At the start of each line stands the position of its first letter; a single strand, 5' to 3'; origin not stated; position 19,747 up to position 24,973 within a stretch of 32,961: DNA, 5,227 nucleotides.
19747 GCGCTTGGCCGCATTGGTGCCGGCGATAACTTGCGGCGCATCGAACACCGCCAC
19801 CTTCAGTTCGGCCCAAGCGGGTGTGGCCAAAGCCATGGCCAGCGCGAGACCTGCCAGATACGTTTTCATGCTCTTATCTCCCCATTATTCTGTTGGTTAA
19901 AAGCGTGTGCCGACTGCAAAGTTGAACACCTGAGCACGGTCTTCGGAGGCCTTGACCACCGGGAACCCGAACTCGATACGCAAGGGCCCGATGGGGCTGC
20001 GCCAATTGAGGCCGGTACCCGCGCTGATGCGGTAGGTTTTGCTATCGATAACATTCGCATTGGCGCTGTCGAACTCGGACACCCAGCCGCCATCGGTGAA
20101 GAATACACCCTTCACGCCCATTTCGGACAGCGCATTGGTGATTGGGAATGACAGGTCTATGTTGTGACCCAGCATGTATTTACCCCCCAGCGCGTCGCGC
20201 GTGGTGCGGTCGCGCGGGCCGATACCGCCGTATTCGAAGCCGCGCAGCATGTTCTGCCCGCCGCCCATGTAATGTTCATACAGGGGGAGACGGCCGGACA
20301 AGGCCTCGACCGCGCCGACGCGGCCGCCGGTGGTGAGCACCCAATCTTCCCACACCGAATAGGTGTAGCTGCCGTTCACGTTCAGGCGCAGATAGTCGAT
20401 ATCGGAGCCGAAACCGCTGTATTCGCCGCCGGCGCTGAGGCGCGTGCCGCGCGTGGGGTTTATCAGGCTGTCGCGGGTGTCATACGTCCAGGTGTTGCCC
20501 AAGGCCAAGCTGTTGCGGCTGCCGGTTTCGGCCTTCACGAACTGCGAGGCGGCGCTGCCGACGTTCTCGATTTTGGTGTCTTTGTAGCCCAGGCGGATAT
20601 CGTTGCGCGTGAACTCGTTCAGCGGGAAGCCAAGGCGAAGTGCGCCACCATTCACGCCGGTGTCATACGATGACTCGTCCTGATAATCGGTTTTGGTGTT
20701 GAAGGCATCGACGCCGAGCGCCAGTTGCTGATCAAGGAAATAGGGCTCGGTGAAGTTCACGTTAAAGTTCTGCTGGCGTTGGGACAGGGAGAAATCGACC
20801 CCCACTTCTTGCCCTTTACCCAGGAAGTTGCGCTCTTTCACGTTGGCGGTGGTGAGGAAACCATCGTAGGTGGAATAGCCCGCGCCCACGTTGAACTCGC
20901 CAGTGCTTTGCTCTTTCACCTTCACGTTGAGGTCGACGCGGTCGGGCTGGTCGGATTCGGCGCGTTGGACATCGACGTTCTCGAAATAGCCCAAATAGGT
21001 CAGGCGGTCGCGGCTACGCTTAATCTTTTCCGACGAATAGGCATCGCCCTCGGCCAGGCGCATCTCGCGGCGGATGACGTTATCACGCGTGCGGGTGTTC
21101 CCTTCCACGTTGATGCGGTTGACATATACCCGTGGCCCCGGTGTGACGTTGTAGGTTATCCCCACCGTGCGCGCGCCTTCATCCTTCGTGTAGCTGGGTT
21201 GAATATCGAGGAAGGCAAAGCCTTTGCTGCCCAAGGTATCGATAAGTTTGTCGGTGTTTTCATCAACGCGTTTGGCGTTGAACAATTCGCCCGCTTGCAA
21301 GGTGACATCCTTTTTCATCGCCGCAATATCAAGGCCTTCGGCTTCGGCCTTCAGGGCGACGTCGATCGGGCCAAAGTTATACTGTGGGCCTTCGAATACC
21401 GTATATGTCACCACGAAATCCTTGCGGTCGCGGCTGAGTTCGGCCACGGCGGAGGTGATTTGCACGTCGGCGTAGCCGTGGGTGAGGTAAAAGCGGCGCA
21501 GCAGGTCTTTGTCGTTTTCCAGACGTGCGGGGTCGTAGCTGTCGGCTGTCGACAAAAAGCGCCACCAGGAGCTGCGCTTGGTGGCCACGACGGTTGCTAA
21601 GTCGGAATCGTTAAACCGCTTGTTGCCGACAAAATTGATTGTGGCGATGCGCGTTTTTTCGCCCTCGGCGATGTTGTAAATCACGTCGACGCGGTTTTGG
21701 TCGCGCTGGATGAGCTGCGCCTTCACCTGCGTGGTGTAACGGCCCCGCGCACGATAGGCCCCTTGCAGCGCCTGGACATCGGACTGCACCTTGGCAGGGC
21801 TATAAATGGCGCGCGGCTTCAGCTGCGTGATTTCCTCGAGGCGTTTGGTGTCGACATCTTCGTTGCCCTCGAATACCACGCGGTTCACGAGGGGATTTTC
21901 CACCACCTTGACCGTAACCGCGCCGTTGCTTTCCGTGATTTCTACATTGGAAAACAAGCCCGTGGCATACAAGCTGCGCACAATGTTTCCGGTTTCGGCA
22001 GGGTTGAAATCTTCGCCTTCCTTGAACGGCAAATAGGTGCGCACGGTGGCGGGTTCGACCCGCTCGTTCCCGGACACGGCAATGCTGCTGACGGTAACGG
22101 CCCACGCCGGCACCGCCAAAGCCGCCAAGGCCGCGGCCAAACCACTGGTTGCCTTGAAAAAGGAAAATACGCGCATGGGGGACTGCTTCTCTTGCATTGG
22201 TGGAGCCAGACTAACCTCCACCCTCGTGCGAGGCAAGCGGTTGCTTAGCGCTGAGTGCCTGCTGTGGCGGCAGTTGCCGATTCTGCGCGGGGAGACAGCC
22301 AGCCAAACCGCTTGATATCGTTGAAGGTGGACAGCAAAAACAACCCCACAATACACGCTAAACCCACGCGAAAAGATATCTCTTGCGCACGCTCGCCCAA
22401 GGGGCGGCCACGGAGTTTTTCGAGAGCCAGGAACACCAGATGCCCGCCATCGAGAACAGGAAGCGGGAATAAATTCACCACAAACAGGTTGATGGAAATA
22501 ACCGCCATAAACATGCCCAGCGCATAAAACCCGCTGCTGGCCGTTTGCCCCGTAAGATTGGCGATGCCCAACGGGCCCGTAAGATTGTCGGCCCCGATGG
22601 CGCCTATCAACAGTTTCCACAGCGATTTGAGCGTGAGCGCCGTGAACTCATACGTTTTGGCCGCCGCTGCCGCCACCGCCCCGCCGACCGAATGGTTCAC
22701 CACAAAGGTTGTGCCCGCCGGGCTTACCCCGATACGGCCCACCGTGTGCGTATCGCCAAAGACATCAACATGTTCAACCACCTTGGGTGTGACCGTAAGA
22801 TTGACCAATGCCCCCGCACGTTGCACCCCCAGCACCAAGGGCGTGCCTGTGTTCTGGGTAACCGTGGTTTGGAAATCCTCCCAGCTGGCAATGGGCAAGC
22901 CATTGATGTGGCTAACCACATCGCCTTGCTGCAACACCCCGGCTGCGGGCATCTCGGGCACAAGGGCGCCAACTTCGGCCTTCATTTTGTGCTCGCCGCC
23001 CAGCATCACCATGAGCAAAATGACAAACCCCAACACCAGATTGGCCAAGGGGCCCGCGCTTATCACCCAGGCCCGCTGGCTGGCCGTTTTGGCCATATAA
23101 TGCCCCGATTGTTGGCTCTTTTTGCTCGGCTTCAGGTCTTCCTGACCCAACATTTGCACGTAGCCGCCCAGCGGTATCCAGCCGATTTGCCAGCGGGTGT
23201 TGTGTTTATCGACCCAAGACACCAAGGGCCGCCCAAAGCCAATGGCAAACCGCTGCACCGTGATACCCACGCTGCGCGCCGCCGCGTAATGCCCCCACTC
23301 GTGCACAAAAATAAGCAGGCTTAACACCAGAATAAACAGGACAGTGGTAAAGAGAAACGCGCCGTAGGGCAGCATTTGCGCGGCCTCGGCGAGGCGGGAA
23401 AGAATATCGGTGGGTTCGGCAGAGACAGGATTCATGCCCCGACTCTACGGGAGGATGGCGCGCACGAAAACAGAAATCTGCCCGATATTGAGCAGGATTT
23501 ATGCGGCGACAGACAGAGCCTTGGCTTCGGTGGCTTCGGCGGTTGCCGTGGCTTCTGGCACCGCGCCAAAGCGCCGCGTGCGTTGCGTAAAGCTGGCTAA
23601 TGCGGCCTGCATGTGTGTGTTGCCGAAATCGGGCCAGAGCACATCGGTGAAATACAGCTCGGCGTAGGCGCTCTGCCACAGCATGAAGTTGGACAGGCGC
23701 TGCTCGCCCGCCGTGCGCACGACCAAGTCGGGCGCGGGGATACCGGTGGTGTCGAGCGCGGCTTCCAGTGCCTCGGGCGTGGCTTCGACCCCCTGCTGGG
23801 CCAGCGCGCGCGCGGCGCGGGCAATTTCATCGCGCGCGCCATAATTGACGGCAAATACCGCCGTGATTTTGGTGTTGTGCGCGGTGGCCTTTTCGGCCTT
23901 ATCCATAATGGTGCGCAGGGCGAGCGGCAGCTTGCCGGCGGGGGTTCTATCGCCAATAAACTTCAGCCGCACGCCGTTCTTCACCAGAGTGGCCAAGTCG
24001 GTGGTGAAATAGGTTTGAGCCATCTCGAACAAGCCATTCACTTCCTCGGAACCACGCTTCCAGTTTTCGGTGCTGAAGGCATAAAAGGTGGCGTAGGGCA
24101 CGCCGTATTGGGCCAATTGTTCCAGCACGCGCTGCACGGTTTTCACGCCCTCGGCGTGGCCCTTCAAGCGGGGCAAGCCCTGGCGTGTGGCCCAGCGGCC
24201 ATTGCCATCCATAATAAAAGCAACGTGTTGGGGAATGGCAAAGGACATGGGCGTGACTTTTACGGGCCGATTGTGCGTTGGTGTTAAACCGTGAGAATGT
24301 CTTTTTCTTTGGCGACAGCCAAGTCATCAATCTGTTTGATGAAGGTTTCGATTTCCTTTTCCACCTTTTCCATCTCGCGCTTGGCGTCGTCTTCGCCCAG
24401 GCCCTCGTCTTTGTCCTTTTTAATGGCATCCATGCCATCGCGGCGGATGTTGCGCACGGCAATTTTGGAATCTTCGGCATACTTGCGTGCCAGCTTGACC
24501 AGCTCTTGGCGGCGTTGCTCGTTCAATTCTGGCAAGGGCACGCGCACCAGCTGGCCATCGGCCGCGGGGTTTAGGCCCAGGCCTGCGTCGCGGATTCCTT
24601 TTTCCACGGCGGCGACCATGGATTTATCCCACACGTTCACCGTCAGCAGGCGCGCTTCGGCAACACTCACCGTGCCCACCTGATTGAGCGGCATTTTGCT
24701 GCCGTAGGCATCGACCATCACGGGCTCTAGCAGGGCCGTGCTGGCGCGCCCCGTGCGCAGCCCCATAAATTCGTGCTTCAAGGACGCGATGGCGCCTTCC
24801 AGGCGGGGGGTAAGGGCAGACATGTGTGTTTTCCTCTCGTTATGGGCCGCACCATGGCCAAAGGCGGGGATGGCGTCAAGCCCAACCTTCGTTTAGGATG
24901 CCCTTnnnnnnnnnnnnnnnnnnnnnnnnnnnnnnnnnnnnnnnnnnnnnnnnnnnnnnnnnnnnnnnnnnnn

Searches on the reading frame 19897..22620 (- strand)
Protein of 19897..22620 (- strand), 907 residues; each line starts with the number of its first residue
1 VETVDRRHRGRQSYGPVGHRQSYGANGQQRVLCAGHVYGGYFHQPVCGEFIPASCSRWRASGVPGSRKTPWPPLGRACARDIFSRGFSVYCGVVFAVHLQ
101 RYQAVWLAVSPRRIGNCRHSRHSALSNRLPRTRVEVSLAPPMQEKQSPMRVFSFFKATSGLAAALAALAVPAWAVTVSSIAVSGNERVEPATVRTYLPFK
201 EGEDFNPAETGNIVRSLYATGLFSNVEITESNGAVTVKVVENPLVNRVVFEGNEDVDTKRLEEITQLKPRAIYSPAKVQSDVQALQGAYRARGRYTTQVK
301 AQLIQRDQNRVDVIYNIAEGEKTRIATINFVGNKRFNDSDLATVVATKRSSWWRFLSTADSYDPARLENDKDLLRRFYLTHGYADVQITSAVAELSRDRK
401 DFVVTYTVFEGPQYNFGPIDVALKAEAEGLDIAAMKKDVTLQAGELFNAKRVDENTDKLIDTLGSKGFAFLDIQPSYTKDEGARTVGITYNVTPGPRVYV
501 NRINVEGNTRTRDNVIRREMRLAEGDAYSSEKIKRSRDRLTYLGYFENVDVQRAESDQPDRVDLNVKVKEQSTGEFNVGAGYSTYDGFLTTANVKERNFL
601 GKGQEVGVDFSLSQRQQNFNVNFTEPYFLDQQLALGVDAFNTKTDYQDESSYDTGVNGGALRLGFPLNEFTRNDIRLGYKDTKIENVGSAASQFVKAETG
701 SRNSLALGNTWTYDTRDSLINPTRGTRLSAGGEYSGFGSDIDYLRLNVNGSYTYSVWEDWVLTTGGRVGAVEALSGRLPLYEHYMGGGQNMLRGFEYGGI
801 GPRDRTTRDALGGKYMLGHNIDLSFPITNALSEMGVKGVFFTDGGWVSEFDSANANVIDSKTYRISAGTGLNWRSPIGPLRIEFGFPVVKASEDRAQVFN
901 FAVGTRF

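Call 12: search_protein_families(library=pfam, max_evalue=0.001, proteins=[window:19897-22620:-])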
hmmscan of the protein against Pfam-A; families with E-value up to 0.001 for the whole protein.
window:19897-22620:- (907 aa): 5 families
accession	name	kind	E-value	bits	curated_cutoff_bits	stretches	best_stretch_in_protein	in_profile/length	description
PF01103.29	Omp85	-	2.8e-74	251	24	1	598-907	1-325/325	Omp85 superfamily domain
PF07244.20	POTRA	-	5.4e-66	219.7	21.3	5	498-570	1-78/79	Surface antigen variable number repeat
PF08479.16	POTRA_2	-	7.1e-07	29.4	24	0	245-301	3-59/76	POTRA domain, ShlB-type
PF08478.15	POTRA_1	-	9.6e-07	29.5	23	0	500-564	3-64/69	POTRA domain, FtsQ-type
PF25282.1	POTRA1_3_Toc75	-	0.00022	21.8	27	0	519-560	47-88/99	Toc75-like, POTRA domain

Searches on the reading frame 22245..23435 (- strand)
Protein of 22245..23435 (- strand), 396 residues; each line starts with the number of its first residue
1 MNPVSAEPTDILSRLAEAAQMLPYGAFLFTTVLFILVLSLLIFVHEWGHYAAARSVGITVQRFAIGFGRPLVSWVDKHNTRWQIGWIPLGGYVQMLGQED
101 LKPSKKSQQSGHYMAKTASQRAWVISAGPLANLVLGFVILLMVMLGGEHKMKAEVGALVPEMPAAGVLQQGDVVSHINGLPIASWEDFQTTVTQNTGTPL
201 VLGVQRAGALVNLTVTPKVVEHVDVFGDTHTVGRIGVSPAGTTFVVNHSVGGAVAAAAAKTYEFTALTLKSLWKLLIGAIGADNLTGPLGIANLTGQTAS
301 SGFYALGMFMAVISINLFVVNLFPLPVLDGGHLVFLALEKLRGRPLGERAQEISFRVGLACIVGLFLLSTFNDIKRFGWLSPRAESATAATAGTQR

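Call 13: search_protein_families(library=pfam, max_evalue=0.001, proteins=[window:22245-23435:-])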
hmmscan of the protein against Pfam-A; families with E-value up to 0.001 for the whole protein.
window:22245-23435:- (396 aa): 3 families
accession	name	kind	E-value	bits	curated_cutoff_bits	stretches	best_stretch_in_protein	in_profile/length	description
PF02163.28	Peptidase_M50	-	3.7e-62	210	27.2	1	34-364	2-220/221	Peptidase family M50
PF13180.12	PDZ_2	-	3.7e-05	24.4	27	1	159-215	20-78/80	PDZ domain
PF17820.7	PDZ_6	-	0.0005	20.2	27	1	155-206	2-54/54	PDZ domain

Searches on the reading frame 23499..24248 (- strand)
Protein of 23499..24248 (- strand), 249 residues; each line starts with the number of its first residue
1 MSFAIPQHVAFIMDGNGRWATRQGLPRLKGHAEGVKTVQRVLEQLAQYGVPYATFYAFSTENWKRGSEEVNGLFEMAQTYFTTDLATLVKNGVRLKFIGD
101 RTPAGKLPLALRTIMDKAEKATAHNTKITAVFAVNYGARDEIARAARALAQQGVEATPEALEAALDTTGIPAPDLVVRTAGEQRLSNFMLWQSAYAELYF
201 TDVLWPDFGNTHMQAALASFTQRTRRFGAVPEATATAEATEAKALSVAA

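Call 13: search_protein_families(library=pfam, max_evalue=0.001, proteins=[window:23499-24248:-])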
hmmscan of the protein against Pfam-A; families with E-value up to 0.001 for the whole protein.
window:23499-24248:- (249 aa): 1 family
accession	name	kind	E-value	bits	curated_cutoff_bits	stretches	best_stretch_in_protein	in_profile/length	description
PF01255.24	Prenyltransf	-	1.5e-77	260.5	27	1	12-228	1-219/219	Putative undecaprenyl diphosphate synthase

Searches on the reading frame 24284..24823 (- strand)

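Call 13: search_protein_families(library=pfam, max_evalue=0.001, proteins=[window:24284-24823:-])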
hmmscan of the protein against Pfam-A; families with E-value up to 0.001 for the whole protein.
window:24284-24823:- (179 aa): 1 family
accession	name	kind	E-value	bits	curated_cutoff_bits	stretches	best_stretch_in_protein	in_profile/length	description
PF01765.24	RRF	-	3.3e-59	199.8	29.7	1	15-177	1-164/164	Ribosome recycling factor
